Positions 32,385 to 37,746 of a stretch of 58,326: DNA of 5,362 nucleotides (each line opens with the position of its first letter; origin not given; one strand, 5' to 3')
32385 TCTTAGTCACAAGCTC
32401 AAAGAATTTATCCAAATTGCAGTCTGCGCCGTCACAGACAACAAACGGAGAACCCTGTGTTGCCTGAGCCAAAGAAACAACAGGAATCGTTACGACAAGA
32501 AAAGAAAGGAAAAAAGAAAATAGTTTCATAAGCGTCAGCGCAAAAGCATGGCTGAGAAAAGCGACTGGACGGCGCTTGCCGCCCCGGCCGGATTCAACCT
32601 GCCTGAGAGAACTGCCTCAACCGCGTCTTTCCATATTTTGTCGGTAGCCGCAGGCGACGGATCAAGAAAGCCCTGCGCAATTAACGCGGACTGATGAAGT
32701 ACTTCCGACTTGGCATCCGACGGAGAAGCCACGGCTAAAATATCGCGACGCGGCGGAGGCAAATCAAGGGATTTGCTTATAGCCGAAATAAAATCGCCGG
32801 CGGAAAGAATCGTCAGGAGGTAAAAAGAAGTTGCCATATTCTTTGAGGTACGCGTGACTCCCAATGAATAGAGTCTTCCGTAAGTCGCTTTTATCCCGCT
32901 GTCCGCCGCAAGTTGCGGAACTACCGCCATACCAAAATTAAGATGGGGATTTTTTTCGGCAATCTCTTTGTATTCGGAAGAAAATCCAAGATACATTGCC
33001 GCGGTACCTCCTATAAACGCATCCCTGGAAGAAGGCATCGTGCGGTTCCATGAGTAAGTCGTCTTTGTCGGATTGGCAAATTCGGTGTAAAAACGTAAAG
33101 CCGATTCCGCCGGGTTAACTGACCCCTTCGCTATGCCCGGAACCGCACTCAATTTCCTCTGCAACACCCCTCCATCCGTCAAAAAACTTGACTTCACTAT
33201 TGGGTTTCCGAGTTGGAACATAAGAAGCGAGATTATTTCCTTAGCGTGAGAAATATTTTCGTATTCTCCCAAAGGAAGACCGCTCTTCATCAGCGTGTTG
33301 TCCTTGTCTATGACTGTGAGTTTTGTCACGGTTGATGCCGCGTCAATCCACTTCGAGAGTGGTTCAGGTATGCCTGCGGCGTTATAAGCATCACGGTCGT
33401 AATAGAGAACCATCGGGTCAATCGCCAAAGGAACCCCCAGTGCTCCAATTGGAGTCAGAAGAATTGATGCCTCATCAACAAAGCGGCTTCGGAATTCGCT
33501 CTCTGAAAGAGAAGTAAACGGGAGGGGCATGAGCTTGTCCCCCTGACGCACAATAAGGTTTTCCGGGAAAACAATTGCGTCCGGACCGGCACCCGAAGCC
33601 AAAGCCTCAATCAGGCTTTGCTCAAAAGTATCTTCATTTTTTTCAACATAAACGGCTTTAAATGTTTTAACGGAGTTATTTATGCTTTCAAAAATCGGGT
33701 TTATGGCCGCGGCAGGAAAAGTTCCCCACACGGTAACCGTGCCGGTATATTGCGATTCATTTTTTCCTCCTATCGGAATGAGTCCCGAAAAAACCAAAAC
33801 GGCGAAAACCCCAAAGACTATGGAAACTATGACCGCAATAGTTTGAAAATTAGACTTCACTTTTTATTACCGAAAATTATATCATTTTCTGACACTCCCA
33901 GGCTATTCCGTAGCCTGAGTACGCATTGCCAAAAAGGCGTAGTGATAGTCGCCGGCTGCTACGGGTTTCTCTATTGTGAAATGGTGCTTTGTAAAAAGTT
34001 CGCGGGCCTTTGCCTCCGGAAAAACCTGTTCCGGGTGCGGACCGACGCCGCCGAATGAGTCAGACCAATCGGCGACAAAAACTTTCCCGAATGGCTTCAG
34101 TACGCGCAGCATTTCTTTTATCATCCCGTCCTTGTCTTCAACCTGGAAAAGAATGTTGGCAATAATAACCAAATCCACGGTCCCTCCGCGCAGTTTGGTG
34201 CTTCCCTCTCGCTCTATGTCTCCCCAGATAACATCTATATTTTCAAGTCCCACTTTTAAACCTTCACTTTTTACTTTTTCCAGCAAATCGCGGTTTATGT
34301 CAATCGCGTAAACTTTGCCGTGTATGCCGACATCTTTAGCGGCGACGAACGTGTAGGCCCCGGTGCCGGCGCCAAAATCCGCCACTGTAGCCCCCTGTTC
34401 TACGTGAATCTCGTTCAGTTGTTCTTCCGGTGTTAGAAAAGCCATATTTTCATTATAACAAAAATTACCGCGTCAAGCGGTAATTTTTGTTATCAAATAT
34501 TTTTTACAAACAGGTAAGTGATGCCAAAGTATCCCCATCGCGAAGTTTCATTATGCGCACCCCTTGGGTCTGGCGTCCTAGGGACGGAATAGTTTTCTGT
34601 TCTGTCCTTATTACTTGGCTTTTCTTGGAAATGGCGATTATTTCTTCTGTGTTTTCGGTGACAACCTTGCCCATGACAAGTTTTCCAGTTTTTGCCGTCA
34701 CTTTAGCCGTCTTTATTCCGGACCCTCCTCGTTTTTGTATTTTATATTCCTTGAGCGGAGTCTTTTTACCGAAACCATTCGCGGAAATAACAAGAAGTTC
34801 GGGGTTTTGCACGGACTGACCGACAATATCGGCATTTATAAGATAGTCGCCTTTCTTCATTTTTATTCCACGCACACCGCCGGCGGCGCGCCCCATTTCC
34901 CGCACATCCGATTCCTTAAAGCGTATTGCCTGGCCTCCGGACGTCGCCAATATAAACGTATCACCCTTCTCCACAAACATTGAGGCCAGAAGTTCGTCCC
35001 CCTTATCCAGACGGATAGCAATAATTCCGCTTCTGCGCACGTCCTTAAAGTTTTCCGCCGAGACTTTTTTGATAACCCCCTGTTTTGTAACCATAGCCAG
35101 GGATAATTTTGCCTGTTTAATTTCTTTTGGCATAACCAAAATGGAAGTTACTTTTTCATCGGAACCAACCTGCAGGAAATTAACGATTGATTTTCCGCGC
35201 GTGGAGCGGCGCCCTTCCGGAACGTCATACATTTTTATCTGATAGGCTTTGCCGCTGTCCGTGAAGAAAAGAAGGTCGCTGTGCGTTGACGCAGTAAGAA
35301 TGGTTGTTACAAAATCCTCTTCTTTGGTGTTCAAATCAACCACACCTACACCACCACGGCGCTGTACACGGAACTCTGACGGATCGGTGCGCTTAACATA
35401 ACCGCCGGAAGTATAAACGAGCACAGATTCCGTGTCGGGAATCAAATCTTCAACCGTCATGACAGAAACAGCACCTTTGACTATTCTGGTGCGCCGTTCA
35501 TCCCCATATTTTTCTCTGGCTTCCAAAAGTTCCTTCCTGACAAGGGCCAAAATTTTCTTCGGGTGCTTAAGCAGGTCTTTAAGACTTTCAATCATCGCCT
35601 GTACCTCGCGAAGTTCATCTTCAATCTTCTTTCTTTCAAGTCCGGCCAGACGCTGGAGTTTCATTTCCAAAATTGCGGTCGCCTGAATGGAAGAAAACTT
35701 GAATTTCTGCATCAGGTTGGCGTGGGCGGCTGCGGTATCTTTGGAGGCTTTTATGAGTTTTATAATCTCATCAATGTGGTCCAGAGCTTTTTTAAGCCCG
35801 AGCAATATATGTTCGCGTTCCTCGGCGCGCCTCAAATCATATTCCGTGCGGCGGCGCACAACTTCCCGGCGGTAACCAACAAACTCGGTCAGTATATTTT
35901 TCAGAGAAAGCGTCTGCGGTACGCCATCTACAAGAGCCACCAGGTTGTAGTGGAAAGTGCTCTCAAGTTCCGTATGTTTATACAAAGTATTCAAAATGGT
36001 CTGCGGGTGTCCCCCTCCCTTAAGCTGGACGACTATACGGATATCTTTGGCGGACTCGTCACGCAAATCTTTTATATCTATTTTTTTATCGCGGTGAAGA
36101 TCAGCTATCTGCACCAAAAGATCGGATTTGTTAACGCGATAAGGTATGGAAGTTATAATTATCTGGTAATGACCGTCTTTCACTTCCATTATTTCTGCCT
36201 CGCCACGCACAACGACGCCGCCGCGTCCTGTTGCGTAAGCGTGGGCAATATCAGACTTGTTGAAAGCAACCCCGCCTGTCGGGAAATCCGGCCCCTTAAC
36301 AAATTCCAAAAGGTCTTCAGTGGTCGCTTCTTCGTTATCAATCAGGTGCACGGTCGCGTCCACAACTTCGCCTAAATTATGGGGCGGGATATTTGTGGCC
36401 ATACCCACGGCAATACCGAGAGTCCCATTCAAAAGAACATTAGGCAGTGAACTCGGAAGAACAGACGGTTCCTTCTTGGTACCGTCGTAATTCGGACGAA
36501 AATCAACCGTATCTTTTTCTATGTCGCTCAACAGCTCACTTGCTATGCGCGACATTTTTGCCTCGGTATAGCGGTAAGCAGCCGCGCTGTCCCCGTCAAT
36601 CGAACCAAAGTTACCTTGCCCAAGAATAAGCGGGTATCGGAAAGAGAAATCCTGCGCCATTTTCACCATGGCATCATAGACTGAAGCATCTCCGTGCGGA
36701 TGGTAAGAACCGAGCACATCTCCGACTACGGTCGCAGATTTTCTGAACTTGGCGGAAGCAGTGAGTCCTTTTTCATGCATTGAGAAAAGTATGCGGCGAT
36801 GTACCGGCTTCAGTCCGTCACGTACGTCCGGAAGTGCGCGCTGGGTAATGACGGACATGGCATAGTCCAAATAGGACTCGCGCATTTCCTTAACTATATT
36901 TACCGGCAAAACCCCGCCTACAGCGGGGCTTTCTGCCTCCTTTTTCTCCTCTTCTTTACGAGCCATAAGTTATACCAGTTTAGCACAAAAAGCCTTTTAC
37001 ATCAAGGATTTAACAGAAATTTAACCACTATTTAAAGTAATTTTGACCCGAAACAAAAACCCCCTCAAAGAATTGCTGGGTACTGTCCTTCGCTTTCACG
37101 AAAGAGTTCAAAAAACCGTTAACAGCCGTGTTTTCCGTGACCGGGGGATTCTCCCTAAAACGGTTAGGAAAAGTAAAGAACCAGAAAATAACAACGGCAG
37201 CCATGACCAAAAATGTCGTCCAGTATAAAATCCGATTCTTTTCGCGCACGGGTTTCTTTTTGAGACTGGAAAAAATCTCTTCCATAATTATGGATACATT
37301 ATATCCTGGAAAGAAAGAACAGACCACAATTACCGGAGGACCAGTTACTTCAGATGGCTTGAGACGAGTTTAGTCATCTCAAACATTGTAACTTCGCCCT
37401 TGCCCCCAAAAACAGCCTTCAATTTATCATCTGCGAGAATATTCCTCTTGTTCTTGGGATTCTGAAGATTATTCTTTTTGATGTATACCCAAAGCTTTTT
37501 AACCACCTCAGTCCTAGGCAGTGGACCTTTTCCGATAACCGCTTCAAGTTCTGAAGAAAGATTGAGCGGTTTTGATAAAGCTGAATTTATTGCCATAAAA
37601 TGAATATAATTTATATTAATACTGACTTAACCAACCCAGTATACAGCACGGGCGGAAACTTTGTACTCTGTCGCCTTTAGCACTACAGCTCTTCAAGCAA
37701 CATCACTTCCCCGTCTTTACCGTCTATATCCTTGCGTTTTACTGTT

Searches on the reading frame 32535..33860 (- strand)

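Call 46: search_protein_families(library=pfam, proteins=[window:32535-33860:-], max_evalue=0.001)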
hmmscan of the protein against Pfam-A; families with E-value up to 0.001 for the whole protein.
window:32535-33860:- (441 aa): 2 families
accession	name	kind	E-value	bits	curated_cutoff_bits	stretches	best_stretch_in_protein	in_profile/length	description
PF13416.11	SBP_bac_8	-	5.9e-12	46.4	27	1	70-376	15-267/279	Bacterial extracellular solute-binding protein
PF01547.30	SBP_bac_1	-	2.5e-05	24.9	26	1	70-343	27-291/307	Bacterial extracellular solute-binding protein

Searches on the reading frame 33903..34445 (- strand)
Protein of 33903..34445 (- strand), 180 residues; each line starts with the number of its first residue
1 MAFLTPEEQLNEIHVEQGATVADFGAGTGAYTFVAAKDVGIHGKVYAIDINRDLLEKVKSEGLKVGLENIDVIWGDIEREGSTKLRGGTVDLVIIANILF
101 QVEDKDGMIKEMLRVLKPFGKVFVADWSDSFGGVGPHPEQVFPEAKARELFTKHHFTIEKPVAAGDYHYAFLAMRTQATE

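Call 46: search_protein_families(library=pfam, proteins=[window:33903-34445:-], max_evalue=0.001)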
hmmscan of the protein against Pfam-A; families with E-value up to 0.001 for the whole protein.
window:33903-34445:- (180 aa): 11 families
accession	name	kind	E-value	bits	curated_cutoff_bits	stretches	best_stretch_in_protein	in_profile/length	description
PF13847.12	Methyltransf_31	-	5e-20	72.1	27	1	17-128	3-113/145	Methyltransferase domain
PF08241.18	Methyltransf_11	-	1.3e-14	55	21.2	1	23-123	2-94/95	Methyltransferase domain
PF13649.12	Methyltransf_25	-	1.6e-14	54.8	27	1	21-120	1-97/97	Methyltransferase domain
PF01209.24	Ubie_methyltran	-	7.8e-14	52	20.1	1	14-128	44-155/233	ubiE/COQ5 methyltransferase family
PF08242.18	Methyltransf_12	-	2.3e-09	38.3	30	1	23-121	2-97/98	Methyltransferase domain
PF01728.25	FtsJ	-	1.3e-07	32.2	24.1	1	10-94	13-96/181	FtsJ-like methyltransferase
PF13489.12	Methyltransf_23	-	2e-06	28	27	1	16-146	21-124/164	Methyltransferase domain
PF01135.25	PCMT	-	7.9e-05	23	20.3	1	13-76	69-132/210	Protein-L-isoaspartate(D-aspartate) O-methyltransferase (PCMT)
PF05175.20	MTS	-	0.00016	21.8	23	1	12-93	26-102/170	Methyltransferase small domain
PF13679.12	Methyltransf_32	-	0.00023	21.6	27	1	16-80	24-92/143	Methyltransferase domain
PF12847.13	Methyltransf_18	-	0.00074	20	27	0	14-96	11-89/151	Methyltransferase domain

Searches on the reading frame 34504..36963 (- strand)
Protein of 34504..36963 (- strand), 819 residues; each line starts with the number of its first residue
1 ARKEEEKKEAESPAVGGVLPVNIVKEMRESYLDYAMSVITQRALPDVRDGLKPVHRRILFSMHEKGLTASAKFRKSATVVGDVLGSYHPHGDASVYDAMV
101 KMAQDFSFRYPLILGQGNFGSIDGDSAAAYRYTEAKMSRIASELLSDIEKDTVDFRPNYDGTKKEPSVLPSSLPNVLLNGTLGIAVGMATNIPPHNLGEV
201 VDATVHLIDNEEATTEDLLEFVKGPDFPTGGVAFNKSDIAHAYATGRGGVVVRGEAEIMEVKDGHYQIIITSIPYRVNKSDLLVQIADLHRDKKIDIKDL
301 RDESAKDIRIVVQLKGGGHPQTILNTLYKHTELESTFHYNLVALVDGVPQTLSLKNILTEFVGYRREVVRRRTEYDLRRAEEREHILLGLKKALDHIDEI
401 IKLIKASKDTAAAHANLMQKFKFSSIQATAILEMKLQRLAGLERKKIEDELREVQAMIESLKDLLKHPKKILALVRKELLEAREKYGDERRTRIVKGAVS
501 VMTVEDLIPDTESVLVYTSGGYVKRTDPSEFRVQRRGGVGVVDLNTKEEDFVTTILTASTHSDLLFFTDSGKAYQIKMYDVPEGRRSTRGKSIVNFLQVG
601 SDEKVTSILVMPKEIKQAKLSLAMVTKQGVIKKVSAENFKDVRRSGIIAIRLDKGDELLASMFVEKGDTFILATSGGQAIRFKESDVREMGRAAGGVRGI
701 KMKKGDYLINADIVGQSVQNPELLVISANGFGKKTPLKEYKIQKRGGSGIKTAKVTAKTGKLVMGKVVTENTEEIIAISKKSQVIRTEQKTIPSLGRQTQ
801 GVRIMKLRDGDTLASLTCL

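Call 53: find_related_loci(query=window:34504-36963:-, collection=genome_contigs, flank=8000)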
Query window:34504-36963:- (819 aa) in genome_contigs; peptide patterns used: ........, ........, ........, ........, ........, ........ (x = any residue, [..] = any of these).
600 stretches matched a pattern (row limit reached: there are more); 554 encode a relative of the query (tblastn E <= 1e-3); the best 80 are kept; 80 distinct loci.
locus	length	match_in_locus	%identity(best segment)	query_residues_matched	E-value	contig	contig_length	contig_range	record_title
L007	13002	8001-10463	75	1-819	0e+0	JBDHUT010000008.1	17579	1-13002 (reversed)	MAG: Candidatus Paceibacteria bacterium isolate AS-MICRO-OLR.50 NODE_12323_length_17579_cov_4.247680, whole genome shotg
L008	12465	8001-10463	74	1-819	0e+0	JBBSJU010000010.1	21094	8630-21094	MAG: Candidatus Paceibacteria bacterium isolate LS4_metabat2.077 LS4_metabat2.077_K_1367352_L_21094_cov_9.9906, whole ge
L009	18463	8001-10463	74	1-819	0e+0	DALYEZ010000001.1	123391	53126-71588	MAG TPA_asm: Candidatus Paceibacterota bacterium isolate CTOTU14267 NODE_13_length_123391_cov_9.128300, whole genome sho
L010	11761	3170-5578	74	18-819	0e+0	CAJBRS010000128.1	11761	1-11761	uncultured bacterium isolate I-1_bin-176 genome assembly, contig: bin-176:128/133, whole genome shotgun sequence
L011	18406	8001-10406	73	18-819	0e+0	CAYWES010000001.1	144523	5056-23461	MAG TPA_asm: uncultured Candidatus Saccharibacteria bacterium isolate SRP344714_co1_349 genome assembly, contig: NODE_25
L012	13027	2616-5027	73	17-819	0e+0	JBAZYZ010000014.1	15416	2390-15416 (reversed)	MAG: Candidatus Paceibacterota bacterium isolate SO_2017_GW1_94 NODE_14314_length_15416_cov_1.334031_OW334_2017, whole g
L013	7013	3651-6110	72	7-819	0e+0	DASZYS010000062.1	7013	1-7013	MAG TPA_asm: Candidatus Paceibacterota bacterium isolate SMAG_U6216 k141_126370, whole genome shotgun sequence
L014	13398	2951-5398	72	7-819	0e+0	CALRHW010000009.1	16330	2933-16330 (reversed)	MAG: Parcubacteria group bacterium isolate TrH-25oct19-271 genome assembly, contig: TrH-25oct19-C6897, whole genome shot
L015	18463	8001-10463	71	1-819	0e+0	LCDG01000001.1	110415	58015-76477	MAG: Candidatus Nomurabacteria bacterium GW2011_GWC2_42_20 UV12_C0001, whole genome shotgun sequence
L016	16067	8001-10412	71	17-819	0e+0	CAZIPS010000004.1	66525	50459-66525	MAG TPA_asm: uncultured Candidatus Saccharibacteria bacterium isolate SRP133034_co1_49 genome assembly, contig: NODE_216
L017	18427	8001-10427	72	10-819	0e+0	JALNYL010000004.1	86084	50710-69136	MAG: Candidatus Paceibacterota bacterium isolate SO_2017_GW1 bin 158 NODE_1701_length_86084_cov_1.714125_OW334_2017, who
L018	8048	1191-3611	70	13-819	0e+0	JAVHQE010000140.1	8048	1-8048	MAG: Candidatus Paceibacterota bacterium isolate WB01no19_43_19 NODE_7233_length_8048_cov_11.461028, whole genome shotgu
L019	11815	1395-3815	70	13-819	0e+0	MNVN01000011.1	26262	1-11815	MAG: Candidatus Nomurabacteria bacterium CG1_02_43_90 cg1_0.2_scaffold_1337_c, whole genome shotgun sequence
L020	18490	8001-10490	71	1-819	0e+0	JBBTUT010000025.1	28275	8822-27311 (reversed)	MAG: Patescibacteria group bacterium isolate H41-bin067_1 H41_bin067_1_000000000025, whole genome shotgun sequence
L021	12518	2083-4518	70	9-819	0e+0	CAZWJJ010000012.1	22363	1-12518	MAG TPA_asm: uncultured Candidatus Saccharibacteria bacterium isolate SRP273308_co1_423 genome assembly, contig: NODE_23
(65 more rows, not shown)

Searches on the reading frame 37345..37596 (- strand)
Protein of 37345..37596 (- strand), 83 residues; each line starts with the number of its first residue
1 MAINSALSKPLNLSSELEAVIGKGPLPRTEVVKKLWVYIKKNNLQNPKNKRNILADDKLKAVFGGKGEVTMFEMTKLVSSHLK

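Call 46: search_protein_families(library=pfam, proteins=[window:37345-37596:-], max_evalue=0.001)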
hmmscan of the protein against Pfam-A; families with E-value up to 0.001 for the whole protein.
window:37345-37596:- (83 aa): 1 family
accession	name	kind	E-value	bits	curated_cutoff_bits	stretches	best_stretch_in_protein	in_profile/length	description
PF02201.23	SWIB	-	1.3e-31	108.6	25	1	9-82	1-74/74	SWIB/MDM2 domain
